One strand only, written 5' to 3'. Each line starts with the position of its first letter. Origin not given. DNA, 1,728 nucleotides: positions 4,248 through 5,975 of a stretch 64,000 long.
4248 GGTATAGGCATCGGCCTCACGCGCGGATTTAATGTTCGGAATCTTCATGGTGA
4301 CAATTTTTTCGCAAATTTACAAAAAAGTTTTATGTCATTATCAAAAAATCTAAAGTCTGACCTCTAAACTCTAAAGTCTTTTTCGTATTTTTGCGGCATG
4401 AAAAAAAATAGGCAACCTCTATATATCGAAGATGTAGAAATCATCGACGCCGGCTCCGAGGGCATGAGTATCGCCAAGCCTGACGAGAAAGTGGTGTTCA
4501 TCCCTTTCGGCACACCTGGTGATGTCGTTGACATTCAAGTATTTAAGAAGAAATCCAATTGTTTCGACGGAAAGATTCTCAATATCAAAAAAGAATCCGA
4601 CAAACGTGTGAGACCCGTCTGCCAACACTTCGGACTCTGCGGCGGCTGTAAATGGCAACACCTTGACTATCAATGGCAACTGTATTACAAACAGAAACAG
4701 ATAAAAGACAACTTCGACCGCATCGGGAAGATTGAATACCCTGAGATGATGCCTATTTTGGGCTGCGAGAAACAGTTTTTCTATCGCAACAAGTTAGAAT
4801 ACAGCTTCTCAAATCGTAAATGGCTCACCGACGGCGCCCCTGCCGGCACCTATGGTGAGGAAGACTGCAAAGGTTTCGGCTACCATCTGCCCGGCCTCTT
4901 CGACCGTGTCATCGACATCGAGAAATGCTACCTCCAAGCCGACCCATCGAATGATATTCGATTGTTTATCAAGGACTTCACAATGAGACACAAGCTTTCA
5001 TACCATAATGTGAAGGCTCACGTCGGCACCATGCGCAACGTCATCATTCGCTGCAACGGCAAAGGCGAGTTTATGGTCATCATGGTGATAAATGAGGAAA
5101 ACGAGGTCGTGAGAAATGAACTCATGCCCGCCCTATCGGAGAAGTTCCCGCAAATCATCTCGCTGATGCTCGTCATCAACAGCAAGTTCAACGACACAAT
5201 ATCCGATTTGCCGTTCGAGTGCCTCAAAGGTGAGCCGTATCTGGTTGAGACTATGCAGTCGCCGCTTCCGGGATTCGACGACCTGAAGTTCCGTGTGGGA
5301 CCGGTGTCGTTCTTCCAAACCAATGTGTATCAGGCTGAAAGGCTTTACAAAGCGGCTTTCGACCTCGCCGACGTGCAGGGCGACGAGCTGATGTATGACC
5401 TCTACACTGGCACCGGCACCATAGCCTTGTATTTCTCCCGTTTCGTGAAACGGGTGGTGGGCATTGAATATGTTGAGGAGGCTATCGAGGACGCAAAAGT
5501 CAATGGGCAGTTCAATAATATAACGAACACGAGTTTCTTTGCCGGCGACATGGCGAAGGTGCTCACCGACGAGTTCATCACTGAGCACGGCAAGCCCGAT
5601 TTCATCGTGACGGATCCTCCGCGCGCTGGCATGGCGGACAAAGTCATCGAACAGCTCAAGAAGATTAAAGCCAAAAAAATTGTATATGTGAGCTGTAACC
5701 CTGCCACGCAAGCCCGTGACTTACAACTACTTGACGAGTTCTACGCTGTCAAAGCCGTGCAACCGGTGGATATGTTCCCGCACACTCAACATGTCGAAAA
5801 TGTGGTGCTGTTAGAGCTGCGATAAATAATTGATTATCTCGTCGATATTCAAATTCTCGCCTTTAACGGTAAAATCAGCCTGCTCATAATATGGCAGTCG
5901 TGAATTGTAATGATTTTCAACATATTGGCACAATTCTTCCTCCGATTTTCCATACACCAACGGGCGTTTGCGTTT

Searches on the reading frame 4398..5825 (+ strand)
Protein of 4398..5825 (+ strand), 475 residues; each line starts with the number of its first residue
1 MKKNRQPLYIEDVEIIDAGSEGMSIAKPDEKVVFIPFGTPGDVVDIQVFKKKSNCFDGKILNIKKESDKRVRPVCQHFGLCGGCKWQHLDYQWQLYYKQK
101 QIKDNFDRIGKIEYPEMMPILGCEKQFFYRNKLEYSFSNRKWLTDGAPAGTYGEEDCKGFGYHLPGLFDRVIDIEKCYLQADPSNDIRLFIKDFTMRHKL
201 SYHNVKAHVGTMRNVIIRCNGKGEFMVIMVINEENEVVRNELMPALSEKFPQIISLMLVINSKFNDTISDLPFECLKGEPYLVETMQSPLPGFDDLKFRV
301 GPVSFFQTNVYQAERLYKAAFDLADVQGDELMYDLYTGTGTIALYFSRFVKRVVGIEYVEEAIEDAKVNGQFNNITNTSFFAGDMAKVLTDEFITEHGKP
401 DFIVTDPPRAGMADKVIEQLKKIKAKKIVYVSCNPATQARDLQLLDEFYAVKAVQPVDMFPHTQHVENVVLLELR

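Call 21: search_protein_families(library=pfam, proteins=[window:4398-5825:+])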
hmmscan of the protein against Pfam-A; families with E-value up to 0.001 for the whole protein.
window:4398-5825:+ (475 aa): 6 families
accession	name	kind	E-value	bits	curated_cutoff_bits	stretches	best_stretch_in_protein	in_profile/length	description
PF05958.17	tRNA_U5-meth_tr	-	9.7e-22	77.9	23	1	298-473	172-355/357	tRNA (Uracil-5-)-methyltransferase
PF13847.12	Methyltransf_31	-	2e-08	34.5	27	1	332-439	7-116/145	Methyltransferase domain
PF01938.26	TRAM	-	2.1e-07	31.1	21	1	12-60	9-60/61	TRAM domain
PF13649.12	Methyltransf_25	-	8.1e-05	23.7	27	1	334-389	3-59/97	Methyltransferase domain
PF03602.21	Cons_hypoth95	-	8.7e-05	22.7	24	1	315-435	27-154/182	Conserved hypothetical protein 95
PF09445.16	Methyltransf_15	-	0.00012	22.2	22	1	331-412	3-84/165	RNA cap guanine-N2 methyltransferase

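Call 22: find_encoding_contigs(protein=window:4398-5825:+, flank=10000, max_places=4)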
Protein window:4398-5825:+ (475 aa): no gene with exactly this product is on record in the collection.
